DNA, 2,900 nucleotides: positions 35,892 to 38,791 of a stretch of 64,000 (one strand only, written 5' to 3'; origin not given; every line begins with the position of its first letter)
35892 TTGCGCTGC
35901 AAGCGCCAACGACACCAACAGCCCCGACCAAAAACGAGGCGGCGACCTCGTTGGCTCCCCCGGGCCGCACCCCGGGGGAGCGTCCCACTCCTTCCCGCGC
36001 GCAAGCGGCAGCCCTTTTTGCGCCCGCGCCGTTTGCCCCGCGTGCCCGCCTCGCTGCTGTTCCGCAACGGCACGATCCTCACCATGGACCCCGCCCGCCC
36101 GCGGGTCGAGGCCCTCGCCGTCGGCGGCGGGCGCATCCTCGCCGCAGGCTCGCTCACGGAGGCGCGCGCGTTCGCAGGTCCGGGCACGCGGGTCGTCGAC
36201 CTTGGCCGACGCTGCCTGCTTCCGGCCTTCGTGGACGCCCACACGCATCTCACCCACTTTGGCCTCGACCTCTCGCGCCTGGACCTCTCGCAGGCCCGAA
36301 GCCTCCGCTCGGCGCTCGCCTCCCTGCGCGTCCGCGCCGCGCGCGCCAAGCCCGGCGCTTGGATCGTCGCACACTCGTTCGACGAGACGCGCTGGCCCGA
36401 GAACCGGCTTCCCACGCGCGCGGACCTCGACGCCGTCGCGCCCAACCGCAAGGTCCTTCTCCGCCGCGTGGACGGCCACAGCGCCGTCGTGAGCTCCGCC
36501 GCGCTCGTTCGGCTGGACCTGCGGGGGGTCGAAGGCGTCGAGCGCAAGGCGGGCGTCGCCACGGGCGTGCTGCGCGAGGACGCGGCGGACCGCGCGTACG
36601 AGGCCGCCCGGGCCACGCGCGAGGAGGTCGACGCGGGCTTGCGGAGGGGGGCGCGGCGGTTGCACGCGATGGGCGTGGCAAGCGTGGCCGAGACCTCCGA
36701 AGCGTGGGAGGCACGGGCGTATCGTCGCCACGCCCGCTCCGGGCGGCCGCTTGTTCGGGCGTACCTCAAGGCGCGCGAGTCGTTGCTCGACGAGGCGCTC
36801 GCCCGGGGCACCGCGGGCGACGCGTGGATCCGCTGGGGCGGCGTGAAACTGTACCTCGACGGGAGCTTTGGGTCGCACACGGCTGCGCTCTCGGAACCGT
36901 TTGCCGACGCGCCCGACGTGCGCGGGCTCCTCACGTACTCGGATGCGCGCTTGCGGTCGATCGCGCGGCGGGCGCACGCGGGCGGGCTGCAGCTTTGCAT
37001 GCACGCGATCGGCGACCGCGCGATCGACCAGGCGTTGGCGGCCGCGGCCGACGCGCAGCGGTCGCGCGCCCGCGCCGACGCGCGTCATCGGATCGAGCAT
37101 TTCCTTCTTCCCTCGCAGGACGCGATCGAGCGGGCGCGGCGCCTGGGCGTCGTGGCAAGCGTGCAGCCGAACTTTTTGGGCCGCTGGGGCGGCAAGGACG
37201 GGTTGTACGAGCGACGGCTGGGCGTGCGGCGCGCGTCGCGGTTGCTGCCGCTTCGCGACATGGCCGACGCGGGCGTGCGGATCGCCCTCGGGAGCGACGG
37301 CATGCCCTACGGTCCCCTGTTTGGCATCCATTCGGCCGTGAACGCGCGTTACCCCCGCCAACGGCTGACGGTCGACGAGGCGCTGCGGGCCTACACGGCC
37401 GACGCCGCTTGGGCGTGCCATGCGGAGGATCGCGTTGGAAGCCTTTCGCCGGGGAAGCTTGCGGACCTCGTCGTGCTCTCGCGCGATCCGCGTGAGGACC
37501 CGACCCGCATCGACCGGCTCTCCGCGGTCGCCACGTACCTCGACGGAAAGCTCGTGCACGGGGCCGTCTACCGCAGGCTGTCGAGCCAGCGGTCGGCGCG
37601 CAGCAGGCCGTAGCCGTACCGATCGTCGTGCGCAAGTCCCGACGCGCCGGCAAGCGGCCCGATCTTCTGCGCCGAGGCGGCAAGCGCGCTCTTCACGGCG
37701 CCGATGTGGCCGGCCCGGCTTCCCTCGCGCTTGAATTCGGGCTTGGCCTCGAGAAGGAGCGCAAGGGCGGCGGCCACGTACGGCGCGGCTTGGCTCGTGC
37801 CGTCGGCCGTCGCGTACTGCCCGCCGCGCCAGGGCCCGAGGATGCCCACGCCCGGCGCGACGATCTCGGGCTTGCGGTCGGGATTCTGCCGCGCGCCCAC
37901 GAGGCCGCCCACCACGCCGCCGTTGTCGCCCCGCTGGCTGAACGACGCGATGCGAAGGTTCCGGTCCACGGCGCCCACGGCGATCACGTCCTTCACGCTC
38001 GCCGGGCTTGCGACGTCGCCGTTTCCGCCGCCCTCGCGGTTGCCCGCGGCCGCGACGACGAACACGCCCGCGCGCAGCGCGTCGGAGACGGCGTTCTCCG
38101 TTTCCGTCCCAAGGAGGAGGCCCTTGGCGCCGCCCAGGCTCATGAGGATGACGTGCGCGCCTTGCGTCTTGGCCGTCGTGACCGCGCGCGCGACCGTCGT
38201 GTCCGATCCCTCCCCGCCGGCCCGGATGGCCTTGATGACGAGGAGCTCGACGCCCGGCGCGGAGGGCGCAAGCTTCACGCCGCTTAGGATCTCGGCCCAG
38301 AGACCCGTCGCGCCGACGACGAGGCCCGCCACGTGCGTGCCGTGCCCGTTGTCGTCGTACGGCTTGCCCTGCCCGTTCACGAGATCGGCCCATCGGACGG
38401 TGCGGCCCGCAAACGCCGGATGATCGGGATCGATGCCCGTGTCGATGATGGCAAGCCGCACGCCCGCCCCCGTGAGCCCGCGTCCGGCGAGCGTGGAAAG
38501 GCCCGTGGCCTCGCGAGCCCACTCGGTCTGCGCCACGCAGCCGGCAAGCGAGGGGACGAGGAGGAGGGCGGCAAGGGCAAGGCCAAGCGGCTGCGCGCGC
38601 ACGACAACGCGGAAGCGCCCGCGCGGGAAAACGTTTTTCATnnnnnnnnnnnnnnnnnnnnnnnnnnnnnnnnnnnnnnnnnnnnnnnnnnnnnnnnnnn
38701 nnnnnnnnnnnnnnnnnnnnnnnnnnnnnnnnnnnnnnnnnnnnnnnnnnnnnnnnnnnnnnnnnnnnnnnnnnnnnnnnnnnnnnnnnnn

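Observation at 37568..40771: Head-to-head S8 lipoprotein protease versus a DUF1611 plus dipeptide-epimerase pair, with overlapping divergent start codons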

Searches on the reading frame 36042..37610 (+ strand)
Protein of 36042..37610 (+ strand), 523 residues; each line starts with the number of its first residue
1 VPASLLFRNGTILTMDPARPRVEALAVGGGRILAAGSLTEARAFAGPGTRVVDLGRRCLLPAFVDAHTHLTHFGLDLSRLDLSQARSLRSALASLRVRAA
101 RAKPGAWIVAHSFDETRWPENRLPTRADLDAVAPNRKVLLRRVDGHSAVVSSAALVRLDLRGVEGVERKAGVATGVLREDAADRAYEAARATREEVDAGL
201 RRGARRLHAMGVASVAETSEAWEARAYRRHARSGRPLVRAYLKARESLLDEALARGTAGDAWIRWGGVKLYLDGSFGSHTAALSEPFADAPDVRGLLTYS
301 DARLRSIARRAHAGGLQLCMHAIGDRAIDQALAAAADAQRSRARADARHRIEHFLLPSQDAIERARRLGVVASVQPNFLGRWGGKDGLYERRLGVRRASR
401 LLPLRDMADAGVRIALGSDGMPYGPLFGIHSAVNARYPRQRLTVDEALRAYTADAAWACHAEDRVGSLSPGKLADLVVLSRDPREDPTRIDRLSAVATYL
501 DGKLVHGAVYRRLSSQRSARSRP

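Call 41: search_protein_families(library=ncbifam, proteins=[window:36042-37610:+], max_evalue=1e-10)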
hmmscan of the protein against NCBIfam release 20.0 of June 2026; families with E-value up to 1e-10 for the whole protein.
window:36042-37610:+ (523 aa): 5 families
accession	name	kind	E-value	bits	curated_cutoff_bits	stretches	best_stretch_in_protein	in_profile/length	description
NF051886.1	XaaProDiPepCaul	equivalog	1.7e-20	73.5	500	1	295-497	197-391/398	Xaa-Pro dipeptidase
NF006056.0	PRK08204.1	subfamily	7e-16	58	391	0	436-482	336-382/449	hypothetical protein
TIGR01224.1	hutI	equivalog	6.7e-14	51.5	298.15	0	403-481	274-353/377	imidazolonepropionase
NF006679.0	PRK09228.1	subfamily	9.5e-12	44.4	351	0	399-488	301-392/433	guanine deaminase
TIGR02967.1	guan_deamin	equivalog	4.1e-11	42.5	375.4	0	399-493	276-372/401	guanine deaminase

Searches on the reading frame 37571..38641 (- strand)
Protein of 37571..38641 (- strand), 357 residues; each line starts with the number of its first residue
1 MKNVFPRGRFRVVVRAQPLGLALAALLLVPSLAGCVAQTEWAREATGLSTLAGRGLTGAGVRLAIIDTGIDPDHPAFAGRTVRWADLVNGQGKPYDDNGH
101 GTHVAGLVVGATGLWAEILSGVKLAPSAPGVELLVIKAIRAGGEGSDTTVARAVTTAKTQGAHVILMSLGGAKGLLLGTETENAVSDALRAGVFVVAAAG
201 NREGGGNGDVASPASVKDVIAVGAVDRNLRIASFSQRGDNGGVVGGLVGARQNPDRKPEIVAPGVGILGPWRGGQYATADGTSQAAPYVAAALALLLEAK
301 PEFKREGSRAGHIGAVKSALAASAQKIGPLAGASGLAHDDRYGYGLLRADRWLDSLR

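Call 6: search_protein_families(library=pfam, proteins=[window:37571-38641:-], max_evalue=0.01)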
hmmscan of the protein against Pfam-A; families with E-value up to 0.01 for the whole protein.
window:37571-38641:- (357 aa): 1 family
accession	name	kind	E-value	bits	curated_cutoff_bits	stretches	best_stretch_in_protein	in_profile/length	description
PF00082.27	Peptidase_S8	-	3.7e-45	154.9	21.8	1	58-345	1-288/288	Subtilase family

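Call 7: search_protein_families(library=ncbifam, proteins=[window:37571-38641:-], max_evalue=0.01)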
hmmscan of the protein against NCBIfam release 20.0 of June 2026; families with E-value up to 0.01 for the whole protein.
window:37571-38641:- (357 aa): 8 families
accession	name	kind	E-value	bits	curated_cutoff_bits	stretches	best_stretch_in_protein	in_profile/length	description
TIGR03921.1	T7SS_mycosin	equivalog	3.3e-36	125.1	278.75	1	57-326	11-265/353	type VII secretion-associated serine protease mycosin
NF049966.1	QH_SP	equivalog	6.8e-16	58.3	165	1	62-307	1-202/219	subtilisin-like serine protease QhpE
NF040553.1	SGO_0316_fam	subfamily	6.8e-15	53.8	1400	1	90-218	350-480/1486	SGO_0316/SGO_0317 family LPXTG-anchored serine peptidase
TIGR03895.1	protease_PatA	subfamily_domain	2.3e-14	53.1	421.05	1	100-324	1-200/606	PatA/PatG family cyanobactin maturation protease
NF040809.1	germ_prot_CspBA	exception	2.5e-14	51.9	1250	1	213-357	971-1099/1099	bifunctional germination protease/germinant receptor pseudoprotease CspBA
NF040808.2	CspC_non_triad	exception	2.8e-10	39.3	675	1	213-298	415-499/556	bile acid germinant receptor pseudoprotease CspC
NF033595.1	denti_PrtP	equivalog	2.4e-08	33.1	300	1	159-300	336-460/606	dentilisin complex serine proteinase subunit PrtP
NF051851.1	AtpSerPepEprS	equivalog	5.4e-07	28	1700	1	260-306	281-327/988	autotransporter serine peptidase EprS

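Call 67: search_solved_structures(query=window:37571-38602:-, max_evalue=1e-15)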
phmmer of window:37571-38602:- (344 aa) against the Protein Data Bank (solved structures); distinct sequences matched with E-value up to 1e-15: 96 (the best 60 are shown).
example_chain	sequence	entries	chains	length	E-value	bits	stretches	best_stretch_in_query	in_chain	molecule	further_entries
9ues_B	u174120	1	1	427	2.3e-36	129.2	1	38-294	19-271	Subtilisin-like serine protease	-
3afg_A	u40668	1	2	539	5.8e-36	127.9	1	38-294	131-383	Subtilisin-like serine protease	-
3qtl_A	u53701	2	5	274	3.4e-33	118.8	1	39-292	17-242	Subtilisin-like serin protease | KerA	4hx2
4gi3_A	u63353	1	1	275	3.6e-33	118.7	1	39-292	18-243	KerA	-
1af4_A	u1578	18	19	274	8.5e-33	117.4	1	39-292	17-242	SUBTILISIN CARLSBERG | SUBTILISIN CARLSBERG, TYPE VIII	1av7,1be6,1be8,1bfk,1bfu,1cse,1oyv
1yu6_A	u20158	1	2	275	8.9e-33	117.4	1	39-292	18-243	Subtilisin Carlsberg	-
1c3l_A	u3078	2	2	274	9.1e-33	117.4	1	39-292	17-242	SUBTILISIN-CARLSBERG | Subtilisin Carlsberg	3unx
1scn_E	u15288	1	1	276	9.7e-33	117.3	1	39-292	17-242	SUBTILISIN CARLSBERG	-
1dbi_A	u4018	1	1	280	1.6e-32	116.5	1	46-284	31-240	AK.1 SERINE PROTEASE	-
1sel_A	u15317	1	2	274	3.3e-32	115.5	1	39-292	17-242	SELENOSUBTILISIN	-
1avt_A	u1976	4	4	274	3.3e-32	115.5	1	39-292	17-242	SUBTILISIN CARLSBERG, TYPE VIII | KerA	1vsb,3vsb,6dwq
1c9j_A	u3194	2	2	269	3.7e-32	115.3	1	37-294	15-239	SERINE PROTEASE | Subtilisin Savinase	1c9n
5arb_A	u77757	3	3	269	9.8e-32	114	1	37-294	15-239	SUBTILISIN SAVINASE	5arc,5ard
1ndu_A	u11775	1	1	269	1.7e-31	113.2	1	37-294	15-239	Subtilisin Savinase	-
1gci_A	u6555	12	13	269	2.1e-31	112.9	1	37-294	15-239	SUBTILISIN | Subtilisin Savinase | SAVINASE (TM)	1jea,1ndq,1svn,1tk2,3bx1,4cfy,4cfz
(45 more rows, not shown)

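Call 74: list_cluster_members(proteins=[P0001, window:37571-38641:-, window:39752-40768:+])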
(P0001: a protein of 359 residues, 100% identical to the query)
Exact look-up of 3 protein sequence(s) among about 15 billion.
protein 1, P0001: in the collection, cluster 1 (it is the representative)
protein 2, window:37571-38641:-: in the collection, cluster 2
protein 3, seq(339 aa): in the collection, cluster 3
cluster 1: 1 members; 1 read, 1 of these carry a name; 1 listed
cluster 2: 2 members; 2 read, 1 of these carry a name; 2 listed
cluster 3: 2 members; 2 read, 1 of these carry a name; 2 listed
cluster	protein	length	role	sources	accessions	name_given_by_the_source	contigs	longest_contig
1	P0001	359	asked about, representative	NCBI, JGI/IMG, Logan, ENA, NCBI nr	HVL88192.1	MAG TPA: DUF1611 domain-containing protein [Candidatus Thermoplasmatota archaeon] | DUF1611 domain-containing protein [Candidatus Thermoplasmatota archaeon]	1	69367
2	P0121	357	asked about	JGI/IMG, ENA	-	-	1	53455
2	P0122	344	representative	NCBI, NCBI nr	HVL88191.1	MAG TPA: S8 family serine peptidase [Candidatus Thermoplasmatota archaeon] | S8 family serine peptidase [Candidatus Thermoplasmatota archaeon]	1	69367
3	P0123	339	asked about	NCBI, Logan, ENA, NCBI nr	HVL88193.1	MAG TPA: dipeptide epimerase [Candidatus Thermoplasmatota archaeon] | dipeptide epimerase [Candidatus Thermoplasmatota archaeon]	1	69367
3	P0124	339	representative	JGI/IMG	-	-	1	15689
